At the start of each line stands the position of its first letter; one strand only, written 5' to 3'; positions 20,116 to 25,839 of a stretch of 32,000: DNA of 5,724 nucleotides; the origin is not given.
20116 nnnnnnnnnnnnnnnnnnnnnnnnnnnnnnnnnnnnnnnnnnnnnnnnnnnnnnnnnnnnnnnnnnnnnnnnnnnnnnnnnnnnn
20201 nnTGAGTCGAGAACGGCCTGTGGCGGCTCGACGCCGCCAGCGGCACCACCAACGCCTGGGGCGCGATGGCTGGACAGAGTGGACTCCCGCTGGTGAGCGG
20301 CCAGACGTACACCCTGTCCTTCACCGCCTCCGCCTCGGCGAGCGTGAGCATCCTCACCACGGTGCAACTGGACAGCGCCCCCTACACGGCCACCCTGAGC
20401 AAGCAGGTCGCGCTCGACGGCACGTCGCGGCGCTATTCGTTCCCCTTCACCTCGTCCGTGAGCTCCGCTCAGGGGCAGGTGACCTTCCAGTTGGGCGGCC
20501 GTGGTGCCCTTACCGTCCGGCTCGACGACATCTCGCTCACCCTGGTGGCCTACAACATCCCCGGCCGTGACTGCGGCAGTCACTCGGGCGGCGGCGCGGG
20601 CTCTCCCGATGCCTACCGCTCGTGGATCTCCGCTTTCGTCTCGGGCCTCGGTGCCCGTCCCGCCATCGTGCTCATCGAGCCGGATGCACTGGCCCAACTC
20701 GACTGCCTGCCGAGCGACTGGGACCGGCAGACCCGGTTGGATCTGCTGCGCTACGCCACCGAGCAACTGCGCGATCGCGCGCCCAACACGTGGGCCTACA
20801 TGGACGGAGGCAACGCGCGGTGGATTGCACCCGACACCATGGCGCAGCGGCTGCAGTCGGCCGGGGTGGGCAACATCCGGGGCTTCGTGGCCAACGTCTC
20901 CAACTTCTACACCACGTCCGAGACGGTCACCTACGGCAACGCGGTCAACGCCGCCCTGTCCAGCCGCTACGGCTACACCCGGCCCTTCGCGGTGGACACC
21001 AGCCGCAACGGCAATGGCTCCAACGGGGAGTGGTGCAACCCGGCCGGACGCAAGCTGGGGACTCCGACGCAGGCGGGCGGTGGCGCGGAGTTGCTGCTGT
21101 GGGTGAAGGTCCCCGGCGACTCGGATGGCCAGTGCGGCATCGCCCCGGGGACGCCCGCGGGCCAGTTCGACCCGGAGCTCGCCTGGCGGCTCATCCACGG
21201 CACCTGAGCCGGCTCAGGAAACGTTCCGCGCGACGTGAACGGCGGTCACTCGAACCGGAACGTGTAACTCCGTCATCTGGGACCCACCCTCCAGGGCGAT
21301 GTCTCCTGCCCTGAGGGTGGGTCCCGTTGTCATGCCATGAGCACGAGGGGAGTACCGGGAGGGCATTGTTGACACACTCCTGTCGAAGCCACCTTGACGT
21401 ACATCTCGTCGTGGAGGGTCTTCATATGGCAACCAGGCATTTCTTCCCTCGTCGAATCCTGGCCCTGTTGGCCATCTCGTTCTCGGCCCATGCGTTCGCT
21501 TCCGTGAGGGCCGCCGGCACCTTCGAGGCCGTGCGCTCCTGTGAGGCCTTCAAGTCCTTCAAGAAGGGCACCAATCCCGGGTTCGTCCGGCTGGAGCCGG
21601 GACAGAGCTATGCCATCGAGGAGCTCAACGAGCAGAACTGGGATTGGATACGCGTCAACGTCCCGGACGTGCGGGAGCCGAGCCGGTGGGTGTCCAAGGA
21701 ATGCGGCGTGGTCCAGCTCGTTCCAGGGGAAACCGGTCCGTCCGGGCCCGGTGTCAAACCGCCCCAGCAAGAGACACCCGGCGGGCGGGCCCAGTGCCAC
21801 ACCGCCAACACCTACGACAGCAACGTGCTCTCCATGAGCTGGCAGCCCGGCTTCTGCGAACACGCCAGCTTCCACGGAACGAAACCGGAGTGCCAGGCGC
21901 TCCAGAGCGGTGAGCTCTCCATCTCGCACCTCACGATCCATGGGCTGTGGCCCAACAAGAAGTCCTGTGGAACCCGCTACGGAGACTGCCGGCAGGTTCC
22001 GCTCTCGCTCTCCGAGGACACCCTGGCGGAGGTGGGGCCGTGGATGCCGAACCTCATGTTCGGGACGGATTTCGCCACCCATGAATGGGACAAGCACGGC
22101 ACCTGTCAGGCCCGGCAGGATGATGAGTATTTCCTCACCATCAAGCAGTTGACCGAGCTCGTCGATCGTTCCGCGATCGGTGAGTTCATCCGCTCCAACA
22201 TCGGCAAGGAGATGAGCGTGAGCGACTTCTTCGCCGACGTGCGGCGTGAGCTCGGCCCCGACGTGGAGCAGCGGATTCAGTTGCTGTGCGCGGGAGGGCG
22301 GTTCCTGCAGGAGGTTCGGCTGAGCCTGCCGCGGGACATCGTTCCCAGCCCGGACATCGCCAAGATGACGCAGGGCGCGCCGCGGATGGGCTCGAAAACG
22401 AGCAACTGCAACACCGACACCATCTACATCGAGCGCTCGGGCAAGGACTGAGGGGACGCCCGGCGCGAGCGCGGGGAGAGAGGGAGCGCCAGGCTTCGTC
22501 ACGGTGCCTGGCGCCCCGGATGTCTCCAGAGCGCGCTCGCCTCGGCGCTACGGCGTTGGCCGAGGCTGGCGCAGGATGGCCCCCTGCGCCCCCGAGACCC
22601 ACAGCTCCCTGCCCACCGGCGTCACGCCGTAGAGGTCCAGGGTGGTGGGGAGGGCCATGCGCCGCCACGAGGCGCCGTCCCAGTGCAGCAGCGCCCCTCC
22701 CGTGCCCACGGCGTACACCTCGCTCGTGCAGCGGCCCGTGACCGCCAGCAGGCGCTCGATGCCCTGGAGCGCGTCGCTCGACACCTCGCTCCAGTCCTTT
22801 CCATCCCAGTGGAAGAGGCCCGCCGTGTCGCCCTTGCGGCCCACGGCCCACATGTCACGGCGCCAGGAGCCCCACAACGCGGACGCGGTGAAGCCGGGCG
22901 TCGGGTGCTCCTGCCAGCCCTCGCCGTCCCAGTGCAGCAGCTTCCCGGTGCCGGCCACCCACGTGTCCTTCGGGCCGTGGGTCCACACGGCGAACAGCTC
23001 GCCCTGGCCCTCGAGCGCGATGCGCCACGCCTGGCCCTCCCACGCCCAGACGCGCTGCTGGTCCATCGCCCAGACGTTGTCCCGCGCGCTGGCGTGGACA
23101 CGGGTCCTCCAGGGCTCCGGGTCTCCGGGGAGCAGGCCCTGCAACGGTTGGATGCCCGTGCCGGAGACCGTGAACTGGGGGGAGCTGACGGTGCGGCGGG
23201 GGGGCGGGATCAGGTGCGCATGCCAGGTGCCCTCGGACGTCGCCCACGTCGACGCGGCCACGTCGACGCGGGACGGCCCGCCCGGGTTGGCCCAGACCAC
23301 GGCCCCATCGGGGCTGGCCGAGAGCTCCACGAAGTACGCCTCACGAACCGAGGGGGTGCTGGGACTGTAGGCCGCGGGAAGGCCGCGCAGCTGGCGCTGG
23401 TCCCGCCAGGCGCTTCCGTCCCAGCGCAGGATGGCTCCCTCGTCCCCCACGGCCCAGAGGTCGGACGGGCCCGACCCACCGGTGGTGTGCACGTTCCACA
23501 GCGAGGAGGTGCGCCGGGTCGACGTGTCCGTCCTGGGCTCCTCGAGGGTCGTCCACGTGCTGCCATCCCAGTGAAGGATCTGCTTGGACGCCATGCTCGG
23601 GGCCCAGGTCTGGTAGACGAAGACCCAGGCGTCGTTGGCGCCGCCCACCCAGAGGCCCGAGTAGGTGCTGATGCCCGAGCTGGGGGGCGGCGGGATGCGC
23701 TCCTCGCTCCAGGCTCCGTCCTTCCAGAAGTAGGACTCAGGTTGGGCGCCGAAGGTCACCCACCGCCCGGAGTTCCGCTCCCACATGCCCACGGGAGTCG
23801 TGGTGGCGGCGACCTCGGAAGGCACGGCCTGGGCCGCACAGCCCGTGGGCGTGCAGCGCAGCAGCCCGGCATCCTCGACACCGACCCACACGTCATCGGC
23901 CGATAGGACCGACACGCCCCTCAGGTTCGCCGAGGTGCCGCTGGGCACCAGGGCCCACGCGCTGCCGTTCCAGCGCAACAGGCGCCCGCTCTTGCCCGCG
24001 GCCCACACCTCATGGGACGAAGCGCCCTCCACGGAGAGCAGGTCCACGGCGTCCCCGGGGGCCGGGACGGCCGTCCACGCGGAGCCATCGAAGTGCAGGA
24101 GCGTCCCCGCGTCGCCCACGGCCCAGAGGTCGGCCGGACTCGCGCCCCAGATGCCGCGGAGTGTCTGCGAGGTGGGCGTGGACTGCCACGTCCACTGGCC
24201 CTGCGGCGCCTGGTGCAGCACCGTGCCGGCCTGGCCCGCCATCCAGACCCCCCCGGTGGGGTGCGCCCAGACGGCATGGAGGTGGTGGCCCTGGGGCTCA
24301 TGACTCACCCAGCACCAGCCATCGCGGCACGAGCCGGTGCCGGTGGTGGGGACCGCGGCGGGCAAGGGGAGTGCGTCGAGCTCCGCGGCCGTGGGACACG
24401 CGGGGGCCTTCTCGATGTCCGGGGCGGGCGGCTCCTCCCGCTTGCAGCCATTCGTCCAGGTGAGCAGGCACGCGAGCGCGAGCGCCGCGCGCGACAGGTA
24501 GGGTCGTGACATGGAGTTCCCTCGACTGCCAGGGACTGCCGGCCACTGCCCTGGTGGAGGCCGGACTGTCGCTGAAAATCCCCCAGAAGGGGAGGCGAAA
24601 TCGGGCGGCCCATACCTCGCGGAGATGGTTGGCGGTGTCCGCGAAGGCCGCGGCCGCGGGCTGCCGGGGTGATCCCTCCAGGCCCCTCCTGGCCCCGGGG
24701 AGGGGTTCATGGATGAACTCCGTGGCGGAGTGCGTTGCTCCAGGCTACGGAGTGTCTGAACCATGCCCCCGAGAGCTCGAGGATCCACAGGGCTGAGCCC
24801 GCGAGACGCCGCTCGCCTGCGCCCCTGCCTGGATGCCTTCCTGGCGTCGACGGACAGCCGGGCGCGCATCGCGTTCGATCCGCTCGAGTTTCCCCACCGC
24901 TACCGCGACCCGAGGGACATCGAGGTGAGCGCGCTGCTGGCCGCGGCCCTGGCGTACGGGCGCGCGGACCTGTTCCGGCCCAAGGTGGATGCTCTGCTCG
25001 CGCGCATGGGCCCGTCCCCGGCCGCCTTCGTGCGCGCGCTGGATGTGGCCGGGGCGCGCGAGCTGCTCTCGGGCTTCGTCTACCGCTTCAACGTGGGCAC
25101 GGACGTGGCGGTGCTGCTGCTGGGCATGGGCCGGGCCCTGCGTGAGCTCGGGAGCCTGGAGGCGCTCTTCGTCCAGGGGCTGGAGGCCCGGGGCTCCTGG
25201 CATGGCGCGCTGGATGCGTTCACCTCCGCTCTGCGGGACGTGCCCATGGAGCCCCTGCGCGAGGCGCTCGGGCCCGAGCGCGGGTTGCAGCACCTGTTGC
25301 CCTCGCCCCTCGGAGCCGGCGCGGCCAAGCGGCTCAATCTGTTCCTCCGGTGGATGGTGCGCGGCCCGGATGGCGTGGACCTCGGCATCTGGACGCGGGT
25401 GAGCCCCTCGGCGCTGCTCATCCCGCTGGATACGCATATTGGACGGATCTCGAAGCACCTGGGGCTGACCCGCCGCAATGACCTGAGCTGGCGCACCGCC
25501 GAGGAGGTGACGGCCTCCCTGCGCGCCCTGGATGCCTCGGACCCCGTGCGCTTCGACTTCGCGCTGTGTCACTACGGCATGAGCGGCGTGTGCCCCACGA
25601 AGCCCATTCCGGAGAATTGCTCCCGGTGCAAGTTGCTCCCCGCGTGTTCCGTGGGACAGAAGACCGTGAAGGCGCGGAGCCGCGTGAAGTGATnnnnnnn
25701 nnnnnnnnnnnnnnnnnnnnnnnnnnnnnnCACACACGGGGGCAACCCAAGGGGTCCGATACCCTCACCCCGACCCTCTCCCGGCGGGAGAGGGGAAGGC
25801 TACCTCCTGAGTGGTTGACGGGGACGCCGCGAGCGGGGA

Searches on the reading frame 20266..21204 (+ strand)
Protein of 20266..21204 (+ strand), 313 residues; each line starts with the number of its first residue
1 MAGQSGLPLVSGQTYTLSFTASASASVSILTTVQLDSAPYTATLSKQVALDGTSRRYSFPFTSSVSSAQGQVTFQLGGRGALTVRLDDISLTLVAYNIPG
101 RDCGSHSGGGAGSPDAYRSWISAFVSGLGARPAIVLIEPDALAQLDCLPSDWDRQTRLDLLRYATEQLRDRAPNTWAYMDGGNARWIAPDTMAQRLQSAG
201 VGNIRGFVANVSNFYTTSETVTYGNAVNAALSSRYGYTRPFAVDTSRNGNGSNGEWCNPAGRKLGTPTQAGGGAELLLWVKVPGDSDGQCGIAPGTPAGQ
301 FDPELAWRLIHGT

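Call 55: search_protein_families(library=pfam, proteins=[window:20266-21204:+], max_evalue=0.001)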
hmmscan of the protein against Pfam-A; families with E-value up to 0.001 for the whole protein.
window:20266-21204:+ (313 aa): 2 families
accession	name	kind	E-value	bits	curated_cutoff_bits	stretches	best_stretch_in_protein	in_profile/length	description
PF01341.22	Glyco_hydro_6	-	4.2e-46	158.6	27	1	89-291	56-298/305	Glycosyl hydrolases family 6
PF02018.23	CBM_4_9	-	3e-09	37.8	25.9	1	5-77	55-132/136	Carbohydrate binding domain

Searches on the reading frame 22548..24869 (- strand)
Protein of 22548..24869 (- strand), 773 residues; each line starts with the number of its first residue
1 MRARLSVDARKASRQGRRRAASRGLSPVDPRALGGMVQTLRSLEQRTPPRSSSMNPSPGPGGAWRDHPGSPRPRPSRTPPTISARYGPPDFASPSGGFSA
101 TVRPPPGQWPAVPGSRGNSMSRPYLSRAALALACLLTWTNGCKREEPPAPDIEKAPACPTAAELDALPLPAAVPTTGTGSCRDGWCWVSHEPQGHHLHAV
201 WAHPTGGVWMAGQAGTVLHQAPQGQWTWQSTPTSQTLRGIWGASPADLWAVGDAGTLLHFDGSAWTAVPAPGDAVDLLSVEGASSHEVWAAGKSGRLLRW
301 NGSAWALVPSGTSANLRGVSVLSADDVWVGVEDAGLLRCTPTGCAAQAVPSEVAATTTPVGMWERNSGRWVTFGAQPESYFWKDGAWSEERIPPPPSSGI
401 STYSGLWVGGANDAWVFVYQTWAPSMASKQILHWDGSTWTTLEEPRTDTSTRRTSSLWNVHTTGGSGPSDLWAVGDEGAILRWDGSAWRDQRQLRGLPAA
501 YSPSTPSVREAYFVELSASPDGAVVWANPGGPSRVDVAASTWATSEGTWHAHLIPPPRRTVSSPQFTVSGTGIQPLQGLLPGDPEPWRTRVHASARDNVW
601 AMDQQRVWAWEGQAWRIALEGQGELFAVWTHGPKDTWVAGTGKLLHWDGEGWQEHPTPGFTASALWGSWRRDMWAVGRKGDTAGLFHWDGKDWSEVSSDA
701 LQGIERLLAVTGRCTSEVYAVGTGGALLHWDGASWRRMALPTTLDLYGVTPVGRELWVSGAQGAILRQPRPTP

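Call 55: search_protein_families(library=pfam, proteins=[window:22548-24869:-], max_evalue=0.001)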
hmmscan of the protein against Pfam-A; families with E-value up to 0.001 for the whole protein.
window:22548-24869:- (773 aa): 1 family
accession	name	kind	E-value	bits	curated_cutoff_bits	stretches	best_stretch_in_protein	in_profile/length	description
PF12768.13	Rax2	-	1.8e-05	24.7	28.8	0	261-324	108-180/254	Rax2 C-terminal beta propeller domain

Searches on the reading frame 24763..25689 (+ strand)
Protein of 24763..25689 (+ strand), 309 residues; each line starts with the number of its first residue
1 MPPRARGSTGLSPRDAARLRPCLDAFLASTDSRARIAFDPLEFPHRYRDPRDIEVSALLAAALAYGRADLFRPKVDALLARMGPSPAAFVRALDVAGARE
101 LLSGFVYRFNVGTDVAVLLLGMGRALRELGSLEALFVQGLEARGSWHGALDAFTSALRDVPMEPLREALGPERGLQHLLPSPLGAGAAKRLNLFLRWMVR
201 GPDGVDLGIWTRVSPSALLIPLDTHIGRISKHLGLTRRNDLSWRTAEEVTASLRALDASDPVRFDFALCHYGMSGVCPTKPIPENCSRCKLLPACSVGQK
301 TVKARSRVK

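Call 55: search_protein_families(library=pfam, proteins=[window:24763-25689:+], max_evalue=0.001)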
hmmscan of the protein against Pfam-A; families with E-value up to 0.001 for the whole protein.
window:24763-25689:+ (309 aa): 1 family
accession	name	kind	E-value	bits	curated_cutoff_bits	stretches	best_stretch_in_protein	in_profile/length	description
PF09674.15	DUF2400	-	1.9e-68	231.3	25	1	39-273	1-224/225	Protein of unknown function (DUF2400)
